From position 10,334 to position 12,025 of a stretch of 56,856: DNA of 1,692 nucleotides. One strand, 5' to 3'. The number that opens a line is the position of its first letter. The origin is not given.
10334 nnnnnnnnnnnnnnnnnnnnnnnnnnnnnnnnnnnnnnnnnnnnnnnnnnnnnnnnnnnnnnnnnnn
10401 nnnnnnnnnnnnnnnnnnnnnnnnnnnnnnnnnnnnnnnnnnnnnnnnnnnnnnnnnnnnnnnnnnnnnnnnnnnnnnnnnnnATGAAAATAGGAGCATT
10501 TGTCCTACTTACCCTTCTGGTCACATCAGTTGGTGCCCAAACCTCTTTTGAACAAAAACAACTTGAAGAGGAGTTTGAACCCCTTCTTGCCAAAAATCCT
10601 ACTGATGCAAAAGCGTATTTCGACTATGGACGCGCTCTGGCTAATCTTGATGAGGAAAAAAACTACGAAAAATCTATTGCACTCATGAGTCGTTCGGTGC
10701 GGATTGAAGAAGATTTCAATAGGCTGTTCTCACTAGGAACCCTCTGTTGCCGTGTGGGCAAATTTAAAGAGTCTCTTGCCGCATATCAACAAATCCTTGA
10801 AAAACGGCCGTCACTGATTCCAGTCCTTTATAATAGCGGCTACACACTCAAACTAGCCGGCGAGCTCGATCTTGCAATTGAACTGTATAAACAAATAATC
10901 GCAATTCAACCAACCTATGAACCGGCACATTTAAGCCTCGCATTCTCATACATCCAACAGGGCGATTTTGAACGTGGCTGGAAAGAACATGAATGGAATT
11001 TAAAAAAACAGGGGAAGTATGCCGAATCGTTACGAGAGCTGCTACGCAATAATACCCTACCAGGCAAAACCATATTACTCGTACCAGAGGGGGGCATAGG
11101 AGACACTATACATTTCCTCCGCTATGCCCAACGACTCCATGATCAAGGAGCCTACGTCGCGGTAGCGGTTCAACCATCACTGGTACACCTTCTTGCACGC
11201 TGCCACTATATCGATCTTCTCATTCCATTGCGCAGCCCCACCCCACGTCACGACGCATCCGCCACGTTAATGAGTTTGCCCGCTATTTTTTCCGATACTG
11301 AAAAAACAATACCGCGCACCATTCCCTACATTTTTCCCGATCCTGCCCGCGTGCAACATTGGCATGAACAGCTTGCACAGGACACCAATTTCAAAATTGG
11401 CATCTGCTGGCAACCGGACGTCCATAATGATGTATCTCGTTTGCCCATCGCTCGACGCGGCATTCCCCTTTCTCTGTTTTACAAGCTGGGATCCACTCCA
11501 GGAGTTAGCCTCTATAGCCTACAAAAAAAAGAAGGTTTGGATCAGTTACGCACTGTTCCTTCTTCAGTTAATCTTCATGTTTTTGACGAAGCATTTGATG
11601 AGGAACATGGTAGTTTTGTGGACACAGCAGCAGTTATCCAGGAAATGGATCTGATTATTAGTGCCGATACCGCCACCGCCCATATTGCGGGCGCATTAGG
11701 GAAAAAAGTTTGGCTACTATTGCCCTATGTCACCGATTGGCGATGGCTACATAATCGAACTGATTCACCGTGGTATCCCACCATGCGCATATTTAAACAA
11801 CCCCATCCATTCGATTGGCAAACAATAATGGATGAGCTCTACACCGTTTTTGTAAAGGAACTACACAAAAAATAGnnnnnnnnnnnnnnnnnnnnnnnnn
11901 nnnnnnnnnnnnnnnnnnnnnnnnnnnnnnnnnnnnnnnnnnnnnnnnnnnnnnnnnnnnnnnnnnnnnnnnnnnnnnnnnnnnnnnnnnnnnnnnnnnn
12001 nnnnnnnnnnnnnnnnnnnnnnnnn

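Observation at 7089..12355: Three tandem, translationally coupled TPR plus GT9-like glycosyltransferase paralogs, all with Sec-type leaders, plus a small helical partner: candidate exported protein-glycosylation module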

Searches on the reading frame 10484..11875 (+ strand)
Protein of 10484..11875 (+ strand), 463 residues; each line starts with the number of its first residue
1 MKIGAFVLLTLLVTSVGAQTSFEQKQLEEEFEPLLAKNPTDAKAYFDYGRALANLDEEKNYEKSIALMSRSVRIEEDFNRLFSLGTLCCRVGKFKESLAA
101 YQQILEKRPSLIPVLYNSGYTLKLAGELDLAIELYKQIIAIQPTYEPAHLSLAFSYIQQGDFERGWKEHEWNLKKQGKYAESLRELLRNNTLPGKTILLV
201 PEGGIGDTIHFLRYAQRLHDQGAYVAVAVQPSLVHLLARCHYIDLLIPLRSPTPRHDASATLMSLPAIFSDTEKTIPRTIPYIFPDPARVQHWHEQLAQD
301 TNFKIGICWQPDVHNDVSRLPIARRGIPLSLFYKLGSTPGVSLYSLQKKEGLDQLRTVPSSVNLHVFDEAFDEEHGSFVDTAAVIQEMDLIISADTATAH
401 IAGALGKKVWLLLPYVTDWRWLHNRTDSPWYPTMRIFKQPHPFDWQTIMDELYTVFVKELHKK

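Call 3: search_protein_families(library=pfam, proteins=[window:10484-11875:+], max_evalue=0.01)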
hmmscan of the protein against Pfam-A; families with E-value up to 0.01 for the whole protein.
window:10484-11875:+ (463 aa): 13 families
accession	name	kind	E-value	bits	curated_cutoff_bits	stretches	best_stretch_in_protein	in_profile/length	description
PF13431.12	TPR_17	-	2.9e-13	49.4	24.4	1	35-56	6-27/34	Tetratricopeptide repeat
PF07719.23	TPR_2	-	1.5e-12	47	27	0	114-145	3-34/34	Tetratricopeptide repeat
PF00515.34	TPR_1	-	2.4e-11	43.4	27.8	1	114-145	3-34/34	Tetratricopeptide repeat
PF14559.12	TPR_19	-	8.8e-10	39.2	25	1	125-164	4-43/68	Tetratricopeptide repeat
PF13414.12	TPR_11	-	5e-09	36.1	26.8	1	120-160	2-42/42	TPR repeat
PF13424.12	TPR_12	-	2.1e-08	34.6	30.1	1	115-166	6-58/77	Tetratricopeptide repeat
PF13432.12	TPR_16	-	4.2e-08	33.9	32.7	0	91-145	10-64/65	Tetratricopeptide repeat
PF24575.1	TPR_Slam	-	5.1e-08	33.7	35.2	1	116-159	51-94/104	Surface lipoprotein assembly modifier, N-terminal TPR repeats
PF13428.12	TPR_14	-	2.3e-07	31.2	23.5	0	119-153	8-42/44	Tetratricopeptide repeat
PF13181.12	TPR_8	-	1.3e-05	25.4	25.7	0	113-144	2-33/34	Tetratricopeptide repeat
PF13176.12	TPR_7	-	6e-05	23.3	27.9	0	81-108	2-29/36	Tetratricopeptide repeat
PF13174.12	TPR_6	-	0.00026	21.9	26.3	0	114-143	2-31/33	Tetratricopeptide repeat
PF01075.23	Glyco_transf_9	-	0.00045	20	22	1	381-409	177-205/247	Glycosyltransferase family 9 (heptosyltransferase)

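Call 4: search_protein_families(library=ncbifam, proteins=[window:10484-11875:+], max_evalue=0.01)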
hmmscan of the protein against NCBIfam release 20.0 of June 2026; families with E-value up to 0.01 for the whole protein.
window:10484-11875:+ (463 aa): 10 families
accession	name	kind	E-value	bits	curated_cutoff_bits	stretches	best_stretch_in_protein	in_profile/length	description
NF040959.1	MamA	equivalog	2.4e-13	50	200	2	83-164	110-191/204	magnetosome protein MamA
NF033758.1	gliding_GltE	equivalog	2.6e-06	26.7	225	1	82-166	90-174/411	adventurous gliding motility TPR repeat lipoprotein GltE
TIGR02917.1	PEP_TPR_lipo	equivalog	9.7e-06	23.7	312.2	1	35-166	118-247/899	XrtA/PEP-CTERM system TPR-repeat protein PrsT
NF052400.1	M48_BAM_BepA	equivalog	0.0025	16.6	570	1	21-187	284-450/483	beta-barrel assembly-enhancing protease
TIGR02521.1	type_IV_pilW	equivalog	0.0049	16.4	154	0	59-169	86-192/234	type IV pilus biogenesis/stability protein PilW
NF040561.1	PrimPol_Msp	equivalog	0.0055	15.3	200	0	57-160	3-99/515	CRISPR-associated primase-polymerase type A1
NF033762.1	social_mot_Tgl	equivalog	0.0058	16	225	1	82-173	35-127/252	social motility TPR repeat lipoprotein Tgl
TIGR02193.1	heptsyl_trn_I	equivalog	0.0061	15.8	185.3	0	379-411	247-279/320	lipopolysaccharide heptosyltransferase I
NF002725.1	PRK02603.1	equivalog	0.0072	16.4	143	0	38-127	29-121/173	photosystem I assembly protein Ycf3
TIGR02552.1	LcrH_SycD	equivalog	0.0073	16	104.8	0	99-163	5-69/136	SycD/LcrH family type III secretion system chaperone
